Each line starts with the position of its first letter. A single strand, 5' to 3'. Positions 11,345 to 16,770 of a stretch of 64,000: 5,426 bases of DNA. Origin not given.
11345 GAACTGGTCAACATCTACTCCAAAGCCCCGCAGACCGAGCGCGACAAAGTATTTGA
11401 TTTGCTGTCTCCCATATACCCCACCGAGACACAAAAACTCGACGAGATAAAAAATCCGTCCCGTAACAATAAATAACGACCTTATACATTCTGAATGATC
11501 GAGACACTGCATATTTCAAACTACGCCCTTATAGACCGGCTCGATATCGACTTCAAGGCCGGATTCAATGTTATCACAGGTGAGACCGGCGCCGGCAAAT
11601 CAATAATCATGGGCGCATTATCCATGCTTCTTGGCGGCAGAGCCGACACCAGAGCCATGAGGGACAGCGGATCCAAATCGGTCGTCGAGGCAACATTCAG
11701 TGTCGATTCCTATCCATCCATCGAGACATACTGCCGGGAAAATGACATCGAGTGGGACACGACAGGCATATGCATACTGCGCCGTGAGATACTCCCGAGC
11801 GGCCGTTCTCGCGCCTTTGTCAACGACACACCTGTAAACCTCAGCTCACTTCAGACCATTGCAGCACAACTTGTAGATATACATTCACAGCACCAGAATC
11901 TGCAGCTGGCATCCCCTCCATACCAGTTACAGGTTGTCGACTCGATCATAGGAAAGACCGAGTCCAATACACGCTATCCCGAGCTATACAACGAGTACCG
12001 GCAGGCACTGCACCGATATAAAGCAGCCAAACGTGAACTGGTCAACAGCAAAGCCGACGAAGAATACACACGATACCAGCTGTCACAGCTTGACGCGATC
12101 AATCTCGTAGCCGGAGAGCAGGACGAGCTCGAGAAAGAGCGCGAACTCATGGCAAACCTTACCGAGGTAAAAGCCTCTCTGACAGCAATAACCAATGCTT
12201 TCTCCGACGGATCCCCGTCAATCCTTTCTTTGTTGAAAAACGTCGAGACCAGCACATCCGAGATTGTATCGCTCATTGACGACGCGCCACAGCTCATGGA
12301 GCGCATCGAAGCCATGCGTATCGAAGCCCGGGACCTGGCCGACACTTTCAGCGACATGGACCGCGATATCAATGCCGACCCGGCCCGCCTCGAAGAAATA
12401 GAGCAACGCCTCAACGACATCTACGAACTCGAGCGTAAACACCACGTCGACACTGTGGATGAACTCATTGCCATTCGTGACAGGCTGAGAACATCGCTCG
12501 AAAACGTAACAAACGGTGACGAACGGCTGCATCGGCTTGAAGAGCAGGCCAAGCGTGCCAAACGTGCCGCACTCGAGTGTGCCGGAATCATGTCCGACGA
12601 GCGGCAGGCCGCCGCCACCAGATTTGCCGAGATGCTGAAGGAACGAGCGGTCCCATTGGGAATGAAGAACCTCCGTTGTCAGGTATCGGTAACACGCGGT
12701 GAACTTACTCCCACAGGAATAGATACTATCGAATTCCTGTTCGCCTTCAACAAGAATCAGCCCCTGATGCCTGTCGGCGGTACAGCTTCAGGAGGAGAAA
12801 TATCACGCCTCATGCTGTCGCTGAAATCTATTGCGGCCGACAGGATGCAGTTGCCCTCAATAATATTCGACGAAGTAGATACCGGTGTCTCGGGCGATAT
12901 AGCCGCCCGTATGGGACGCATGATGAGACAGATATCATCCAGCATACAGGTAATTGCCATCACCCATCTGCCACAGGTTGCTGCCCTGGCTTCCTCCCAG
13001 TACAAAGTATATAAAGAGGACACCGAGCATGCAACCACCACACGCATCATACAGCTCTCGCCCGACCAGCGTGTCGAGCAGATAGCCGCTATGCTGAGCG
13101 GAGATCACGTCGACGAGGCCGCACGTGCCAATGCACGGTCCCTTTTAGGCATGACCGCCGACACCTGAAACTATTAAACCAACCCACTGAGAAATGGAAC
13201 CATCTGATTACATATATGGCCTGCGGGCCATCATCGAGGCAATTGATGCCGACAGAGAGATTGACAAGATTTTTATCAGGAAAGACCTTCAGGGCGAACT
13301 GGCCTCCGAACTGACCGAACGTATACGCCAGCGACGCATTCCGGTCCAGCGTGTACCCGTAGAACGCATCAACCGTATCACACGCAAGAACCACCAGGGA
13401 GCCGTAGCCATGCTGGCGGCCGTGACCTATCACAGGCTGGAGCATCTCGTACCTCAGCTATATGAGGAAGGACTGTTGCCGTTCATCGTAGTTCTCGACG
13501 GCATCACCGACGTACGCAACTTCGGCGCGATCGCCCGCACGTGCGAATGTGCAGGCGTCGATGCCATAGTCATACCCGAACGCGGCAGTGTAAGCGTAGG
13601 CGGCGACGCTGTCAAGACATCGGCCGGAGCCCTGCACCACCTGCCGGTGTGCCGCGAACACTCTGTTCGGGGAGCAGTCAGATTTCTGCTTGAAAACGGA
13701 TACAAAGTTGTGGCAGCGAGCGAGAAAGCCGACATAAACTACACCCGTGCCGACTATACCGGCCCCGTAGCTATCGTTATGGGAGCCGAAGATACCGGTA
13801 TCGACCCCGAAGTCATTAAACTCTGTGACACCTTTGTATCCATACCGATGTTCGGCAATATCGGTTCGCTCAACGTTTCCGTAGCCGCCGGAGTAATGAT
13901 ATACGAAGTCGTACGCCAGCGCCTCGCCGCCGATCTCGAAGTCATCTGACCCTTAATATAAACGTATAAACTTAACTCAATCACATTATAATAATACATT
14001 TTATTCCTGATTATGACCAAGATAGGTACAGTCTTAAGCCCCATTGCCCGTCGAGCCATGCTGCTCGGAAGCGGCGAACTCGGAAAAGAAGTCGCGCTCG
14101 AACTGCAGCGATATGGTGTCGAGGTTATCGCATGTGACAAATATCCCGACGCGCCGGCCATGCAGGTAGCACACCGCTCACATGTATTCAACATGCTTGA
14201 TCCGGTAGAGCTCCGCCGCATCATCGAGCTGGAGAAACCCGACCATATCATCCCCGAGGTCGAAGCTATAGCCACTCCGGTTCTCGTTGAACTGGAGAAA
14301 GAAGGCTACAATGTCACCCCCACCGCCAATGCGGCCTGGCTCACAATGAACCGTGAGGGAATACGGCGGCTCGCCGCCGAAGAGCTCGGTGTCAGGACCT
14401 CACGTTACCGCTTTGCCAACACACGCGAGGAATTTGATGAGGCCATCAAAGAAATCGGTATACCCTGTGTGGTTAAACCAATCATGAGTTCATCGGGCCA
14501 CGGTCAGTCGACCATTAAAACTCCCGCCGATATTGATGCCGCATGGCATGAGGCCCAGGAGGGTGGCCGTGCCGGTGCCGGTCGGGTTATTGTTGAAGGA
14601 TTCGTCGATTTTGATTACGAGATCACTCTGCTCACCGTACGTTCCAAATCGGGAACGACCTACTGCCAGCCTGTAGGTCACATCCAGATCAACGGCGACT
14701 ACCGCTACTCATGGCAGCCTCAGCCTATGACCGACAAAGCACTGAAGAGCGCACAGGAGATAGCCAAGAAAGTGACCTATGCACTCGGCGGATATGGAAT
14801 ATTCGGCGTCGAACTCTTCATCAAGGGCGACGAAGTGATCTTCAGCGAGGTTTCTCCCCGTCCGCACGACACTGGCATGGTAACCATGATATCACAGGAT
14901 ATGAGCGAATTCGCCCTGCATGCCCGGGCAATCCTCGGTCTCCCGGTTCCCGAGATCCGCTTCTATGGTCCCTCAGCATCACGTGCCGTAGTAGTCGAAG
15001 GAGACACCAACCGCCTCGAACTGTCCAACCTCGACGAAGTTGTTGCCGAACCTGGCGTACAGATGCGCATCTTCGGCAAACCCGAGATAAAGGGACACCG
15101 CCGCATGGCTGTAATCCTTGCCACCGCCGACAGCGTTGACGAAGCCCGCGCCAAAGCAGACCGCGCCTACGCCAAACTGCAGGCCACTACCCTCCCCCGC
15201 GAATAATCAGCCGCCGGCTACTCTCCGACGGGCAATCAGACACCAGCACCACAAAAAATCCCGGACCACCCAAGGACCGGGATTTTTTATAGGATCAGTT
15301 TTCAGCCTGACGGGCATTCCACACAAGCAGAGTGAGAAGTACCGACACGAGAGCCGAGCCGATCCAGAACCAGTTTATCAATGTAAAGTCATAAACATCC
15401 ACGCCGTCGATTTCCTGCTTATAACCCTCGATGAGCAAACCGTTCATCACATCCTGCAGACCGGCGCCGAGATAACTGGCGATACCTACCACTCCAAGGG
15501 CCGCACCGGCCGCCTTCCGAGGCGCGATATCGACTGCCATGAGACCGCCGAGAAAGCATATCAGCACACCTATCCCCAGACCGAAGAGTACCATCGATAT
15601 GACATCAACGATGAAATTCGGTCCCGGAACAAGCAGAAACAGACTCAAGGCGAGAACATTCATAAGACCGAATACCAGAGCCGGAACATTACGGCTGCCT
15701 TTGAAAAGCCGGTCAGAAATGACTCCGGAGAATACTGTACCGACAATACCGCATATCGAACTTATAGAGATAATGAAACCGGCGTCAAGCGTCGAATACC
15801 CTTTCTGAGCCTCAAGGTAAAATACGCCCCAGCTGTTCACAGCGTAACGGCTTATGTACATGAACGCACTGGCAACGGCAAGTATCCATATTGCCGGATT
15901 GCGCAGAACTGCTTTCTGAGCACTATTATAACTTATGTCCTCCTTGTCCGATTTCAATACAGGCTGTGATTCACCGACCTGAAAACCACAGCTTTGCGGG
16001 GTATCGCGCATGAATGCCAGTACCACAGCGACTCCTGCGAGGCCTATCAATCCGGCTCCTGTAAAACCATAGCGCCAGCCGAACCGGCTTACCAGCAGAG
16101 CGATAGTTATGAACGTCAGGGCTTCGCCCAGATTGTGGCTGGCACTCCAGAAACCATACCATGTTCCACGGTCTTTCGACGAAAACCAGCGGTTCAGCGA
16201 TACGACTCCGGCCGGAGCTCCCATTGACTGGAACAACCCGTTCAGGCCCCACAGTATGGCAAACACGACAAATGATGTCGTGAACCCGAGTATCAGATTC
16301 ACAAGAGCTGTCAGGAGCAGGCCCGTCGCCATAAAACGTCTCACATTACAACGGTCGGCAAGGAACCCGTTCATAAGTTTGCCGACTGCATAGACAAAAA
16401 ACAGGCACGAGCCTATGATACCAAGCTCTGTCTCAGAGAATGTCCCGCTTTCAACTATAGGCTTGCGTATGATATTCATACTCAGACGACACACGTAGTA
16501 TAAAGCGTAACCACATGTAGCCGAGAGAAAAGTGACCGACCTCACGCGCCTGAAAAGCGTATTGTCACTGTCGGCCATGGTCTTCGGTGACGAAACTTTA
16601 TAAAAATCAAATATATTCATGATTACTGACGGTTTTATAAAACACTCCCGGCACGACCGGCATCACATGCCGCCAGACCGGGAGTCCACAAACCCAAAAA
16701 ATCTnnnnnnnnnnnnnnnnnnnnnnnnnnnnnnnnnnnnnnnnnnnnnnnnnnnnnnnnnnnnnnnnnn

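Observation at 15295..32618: PUL whose enzyme set points to a phosphodiester-linked, glycerophosphate-containing polymer (such as teichoic acid) rather than a plain glycan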

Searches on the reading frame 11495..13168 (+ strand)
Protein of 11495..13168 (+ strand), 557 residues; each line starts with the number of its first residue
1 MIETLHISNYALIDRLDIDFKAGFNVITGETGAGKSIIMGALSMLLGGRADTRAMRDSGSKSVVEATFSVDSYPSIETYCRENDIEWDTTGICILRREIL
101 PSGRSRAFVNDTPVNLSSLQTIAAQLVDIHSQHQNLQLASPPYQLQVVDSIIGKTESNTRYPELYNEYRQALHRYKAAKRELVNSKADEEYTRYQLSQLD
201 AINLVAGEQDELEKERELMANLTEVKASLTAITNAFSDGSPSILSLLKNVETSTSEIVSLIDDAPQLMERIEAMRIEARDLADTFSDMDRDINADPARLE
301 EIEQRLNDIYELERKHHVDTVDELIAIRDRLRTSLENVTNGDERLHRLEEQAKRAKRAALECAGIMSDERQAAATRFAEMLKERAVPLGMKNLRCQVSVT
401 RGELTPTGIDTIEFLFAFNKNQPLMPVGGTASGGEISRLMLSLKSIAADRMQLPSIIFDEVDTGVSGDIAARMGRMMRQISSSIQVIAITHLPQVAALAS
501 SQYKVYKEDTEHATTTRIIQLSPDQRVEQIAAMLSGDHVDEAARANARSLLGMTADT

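Call 7: search_protein_families(library=pfam, proteins=[window:11495-13168:+], max_evalue=0.0001)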
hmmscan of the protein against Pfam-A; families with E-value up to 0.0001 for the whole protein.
window:11495-13168:+ (557 aa): 5 families
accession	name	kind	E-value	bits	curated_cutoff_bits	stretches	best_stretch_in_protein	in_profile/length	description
PF02463.25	SMC_N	-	2.1e-19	70.3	40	1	2-511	2-217/220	RecF/RecN/SMC N terminal domain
PF13476.12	AAA_23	-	1.2e-15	59.1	27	1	5-231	2-195/201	AAA domain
PF13175.12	AAA_15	-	2.3e-06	27.9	32.1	1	1-49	1-50/374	AAA ATPase domain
PF13304.12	AAA_21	-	6e-06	27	27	0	24-47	1-24/304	AAA domain, putative AbiEii toxin, Type IV TA system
PF13555.12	AAA_29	-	9.9e-05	22.5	27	0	4-50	3-50/61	P-loop containing region of AAA domain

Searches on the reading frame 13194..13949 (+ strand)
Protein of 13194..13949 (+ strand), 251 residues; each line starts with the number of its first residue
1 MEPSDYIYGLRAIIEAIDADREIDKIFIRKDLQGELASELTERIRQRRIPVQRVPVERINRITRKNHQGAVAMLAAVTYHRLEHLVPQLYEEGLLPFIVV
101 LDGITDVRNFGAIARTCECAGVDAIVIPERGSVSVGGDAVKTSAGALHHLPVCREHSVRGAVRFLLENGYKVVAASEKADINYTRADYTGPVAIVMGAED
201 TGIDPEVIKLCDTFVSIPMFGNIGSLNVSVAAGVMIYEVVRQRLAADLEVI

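Call 7: search_protein_families(library=pfam, proteins=[window:13194-13949:+], max_evalue=0.0001)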
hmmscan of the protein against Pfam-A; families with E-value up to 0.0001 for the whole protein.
window:13194-13949:+ (251 aa): 2 families
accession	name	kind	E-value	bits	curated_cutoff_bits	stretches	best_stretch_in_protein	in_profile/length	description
PF00588.24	SpoU_methylase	-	3.1e-41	141.3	29.7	1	97-237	2-142/142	SpoU rRNA Methylase family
PF08032.17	SpoU_sub_bind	-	2.9e-17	63.2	22.8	1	6-79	1-75/76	RNA 2'-O ribose methyltransferase substrate binding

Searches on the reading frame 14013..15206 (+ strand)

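Call 7: search_protein_families(library=pfam, proteins=[window:14013-15206:+], max_evalue=0.0001)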
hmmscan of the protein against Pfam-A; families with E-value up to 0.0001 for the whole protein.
window:14013-15206:+ (397 aa): 6 families
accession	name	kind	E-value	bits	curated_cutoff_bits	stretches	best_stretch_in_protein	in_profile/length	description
PF02222.28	ATP-grasp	-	3.1e-61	206.6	27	1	121-300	2-179/179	ATP-grasp domain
PF21244.3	PurT_C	-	1.3e-19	69.9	26.7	1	321-388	1-67/68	PurT, C-terminal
PF22660.2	RS_preATP-grasp-like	-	2.9e-08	34.4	27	1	17-107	6-93/98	Ribonucleotide synthetase preATP-grasp domain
PF07478.18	Dala_Dala_lig_C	-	1.2e-07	31.9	24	1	134-285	21-177/204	D-ala D-ala ligase C-terminus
PF02655.19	ATP-grasp_3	-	1.9e-05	25.2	23.2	1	143-285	25-158/160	ATP-grasp domain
PF02786.22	CPSase_L_D2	-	7.2e-05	22.8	19.8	0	123-215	10-106/211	Carbamoyl-phosphate synthase L chain, ATP binding domain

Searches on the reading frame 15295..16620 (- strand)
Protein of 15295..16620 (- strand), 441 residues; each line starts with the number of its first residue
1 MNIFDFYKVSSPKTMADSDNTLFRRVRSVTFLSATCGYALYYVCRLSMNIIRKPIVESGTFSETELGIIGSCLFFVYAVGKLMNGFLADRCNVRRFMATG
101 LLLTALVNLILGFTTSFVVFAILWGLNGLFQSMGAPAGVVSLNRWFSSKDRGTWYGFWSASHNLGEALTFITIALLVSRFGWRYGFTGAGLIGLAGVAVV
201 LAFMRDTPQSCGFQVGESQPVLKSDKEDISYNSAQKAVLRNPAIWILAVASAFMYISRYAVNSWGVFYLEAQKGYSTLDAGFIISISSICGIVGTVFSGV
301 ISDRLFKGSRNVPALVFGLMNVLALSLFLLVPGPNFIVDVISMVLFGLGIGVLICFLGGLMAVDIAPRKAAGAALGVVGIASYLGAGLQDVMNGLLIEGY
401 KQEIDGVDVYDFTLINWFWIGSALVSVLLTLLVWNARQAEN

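Call 3: search_protein_families(library=pfam, proteins=[window:15295-16620:-], max_evalue=0.001)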
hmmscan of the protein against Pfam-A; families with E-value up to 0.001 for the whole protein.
window:15295-16620:- (441 aa): 2 families
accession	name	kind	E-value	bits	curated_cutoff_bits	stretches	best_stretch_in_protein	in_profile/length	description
PF07690.21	MFS_1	-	1.5e-52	179.1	33.4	1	37-388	4-345/347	Major Facilitator Superfamily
PF03137.26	OATP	-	0.00064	18.6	25.8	1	234-329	285-381/545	Organic Anion Transporter Polypeptide (OATP) family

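Call 5: search_protein_families(library=ncbifam, proteins=[window:15295-16620:-], max_evalue=0.001)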
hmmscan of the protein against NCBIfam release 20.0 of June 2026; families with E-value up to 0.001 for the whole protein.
window:15295-16620:- (441 aa): 20 families
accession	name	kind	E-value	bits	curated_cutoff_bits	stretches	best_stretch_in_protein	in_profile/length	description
TIGR00881.1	2A0104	subfamily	1.1e-79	268.2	407.75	1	36-401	2-374/379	phosphoglycerate transporter protein PgtP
NF008661.1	PRK11663.1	subfamily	5.8e-72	243.1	564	1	20-400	21-407/439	MFS transporter family glucose-6-phosphate receptor UhpC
TIGR00712.1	glpT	equivalog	8.5e-66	222.8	632.55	1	20-436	20-437/440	glycerol-3-phosphate transporter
NF008433.0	PRK11273.1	equivalog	1.4e-60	205.7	748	1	15-435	15-436/452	glycerol-3-phosphate transporter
NF047787.1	PhglyTportPgtP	equivalog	1.6e-50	172.2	750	1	10-398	10-411/451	phosphoglycerate transporter PgtP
NF007107.1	PRK09556.1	equivalog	1.7e-47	162.5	497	1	30-425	31-436/469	hexose-6-phosphate:phosphate antiporter UhpT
TIGR00893.1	2A0114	subfamily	3.7e-34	118.3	395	1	40-386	5-360/399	D-galactonate transporter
NF049980.1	SfMCT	equivalog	3.2e-16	59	320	1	33-362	6-328/378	L-lactate MFS transporter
NF038246.1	bile_salt_MFS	equivalog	1.9e-14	53.4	400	2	142-398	120-378/408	conjugated bile salt MFS transporter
TIGR00886.1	2A0108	subfamily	1.5e-13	50.6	311.7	1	60-385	33-367/368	NarK family nitrate/nitrite MFS transporter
TIGR00895.1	2A0115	subfamily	5.1e-13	48.7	418.55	1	55-324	43-331/398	aromatic acid/H+ symport family MFS transporter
TIGR00880.1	2_A_01_02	superfamily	1.6e-10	41.3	131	1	72-207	2-141/141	multidrug resistance protein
TIGR00890.1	2A0111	subfamily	3.1e-09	36.3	374.85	1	34-344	8-306/377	oxalate/formate antiport family MFS transporter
TIGR00894.1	2A0114euk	subfamily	6.8e-09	34.8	626.45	1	61-398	73-421/465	Na(+)-dependent inorganic phosphate cotransporter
NF002982.0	PRK03699.1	equivalog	3.3e-07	29.7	221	1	48-332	27-293/395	MFS transporter TsgA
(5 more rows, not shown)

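Call 59: search_solved_structures(query=window:15295-16620:-, max_evalue=0.00001, show_alignments=2)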
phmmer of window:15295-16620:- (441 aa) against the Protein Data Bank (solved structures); distinct sequences matched with E-value up to 0.00001: 14.
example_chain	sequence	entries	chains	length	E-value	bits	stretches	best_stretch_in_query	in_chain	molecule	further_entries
1pw4_A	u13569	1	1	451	2.7e-51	177.9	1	17-433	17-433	Glycerol-3-phosphate transporter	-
9xca_B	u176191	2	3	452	3.3e-38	134.8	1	25-389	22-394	Glucose-6-phosphate exchanger SLC37A4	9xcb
9ll0_A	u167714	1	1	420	2.7e-37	131.8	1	26-389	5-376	Glucose-6-phosphate exchanger SLC37A4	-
21np_A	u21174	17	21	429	3.2e-37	131.5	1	26-389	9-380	Glucose-6-phosphate exchanger SLC37A4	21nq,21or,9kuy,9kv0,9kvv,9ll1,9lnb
9w1n_A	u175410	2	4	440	3.4e-37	131.4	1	26-389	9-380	Glucose-6-phosphate exchanger SLC37A4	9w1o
9w1p_A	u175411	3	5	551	7.1e-37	130.4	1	26-389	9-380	Glucose-6-phosphate exchanger SLC37A4,Soluble cytochrome b562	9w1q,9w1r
23ic_A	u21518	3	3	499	1.4e-15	60.2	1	66-410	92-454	Os08g0156600 protein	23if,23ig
6e9o_B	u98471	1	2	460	1.7e-11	46.7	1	27-400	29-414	D-galactonate transport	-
6e9n_A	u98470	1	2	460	4.4e-11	45.4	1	27-400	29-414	D-galactonate transport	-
9ucm_A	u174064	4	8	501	4.5e-09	38.8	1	66-221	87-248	Glucose-6-phosphate exchanger SLC37A2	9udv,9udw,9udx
8dwi_A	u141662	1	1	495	1.6e-06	30.4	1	62-380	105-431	Sialin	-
8u3f_A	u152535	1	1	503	1.6e-06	30.3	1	62-380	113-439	Sialin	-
8u3d_A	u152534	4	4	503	1.6e-06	30.3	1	62-380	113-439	Sialin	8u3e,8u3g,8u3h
9ayb_A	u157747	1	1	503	1.6e-06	30.3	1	62-380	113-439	Sialin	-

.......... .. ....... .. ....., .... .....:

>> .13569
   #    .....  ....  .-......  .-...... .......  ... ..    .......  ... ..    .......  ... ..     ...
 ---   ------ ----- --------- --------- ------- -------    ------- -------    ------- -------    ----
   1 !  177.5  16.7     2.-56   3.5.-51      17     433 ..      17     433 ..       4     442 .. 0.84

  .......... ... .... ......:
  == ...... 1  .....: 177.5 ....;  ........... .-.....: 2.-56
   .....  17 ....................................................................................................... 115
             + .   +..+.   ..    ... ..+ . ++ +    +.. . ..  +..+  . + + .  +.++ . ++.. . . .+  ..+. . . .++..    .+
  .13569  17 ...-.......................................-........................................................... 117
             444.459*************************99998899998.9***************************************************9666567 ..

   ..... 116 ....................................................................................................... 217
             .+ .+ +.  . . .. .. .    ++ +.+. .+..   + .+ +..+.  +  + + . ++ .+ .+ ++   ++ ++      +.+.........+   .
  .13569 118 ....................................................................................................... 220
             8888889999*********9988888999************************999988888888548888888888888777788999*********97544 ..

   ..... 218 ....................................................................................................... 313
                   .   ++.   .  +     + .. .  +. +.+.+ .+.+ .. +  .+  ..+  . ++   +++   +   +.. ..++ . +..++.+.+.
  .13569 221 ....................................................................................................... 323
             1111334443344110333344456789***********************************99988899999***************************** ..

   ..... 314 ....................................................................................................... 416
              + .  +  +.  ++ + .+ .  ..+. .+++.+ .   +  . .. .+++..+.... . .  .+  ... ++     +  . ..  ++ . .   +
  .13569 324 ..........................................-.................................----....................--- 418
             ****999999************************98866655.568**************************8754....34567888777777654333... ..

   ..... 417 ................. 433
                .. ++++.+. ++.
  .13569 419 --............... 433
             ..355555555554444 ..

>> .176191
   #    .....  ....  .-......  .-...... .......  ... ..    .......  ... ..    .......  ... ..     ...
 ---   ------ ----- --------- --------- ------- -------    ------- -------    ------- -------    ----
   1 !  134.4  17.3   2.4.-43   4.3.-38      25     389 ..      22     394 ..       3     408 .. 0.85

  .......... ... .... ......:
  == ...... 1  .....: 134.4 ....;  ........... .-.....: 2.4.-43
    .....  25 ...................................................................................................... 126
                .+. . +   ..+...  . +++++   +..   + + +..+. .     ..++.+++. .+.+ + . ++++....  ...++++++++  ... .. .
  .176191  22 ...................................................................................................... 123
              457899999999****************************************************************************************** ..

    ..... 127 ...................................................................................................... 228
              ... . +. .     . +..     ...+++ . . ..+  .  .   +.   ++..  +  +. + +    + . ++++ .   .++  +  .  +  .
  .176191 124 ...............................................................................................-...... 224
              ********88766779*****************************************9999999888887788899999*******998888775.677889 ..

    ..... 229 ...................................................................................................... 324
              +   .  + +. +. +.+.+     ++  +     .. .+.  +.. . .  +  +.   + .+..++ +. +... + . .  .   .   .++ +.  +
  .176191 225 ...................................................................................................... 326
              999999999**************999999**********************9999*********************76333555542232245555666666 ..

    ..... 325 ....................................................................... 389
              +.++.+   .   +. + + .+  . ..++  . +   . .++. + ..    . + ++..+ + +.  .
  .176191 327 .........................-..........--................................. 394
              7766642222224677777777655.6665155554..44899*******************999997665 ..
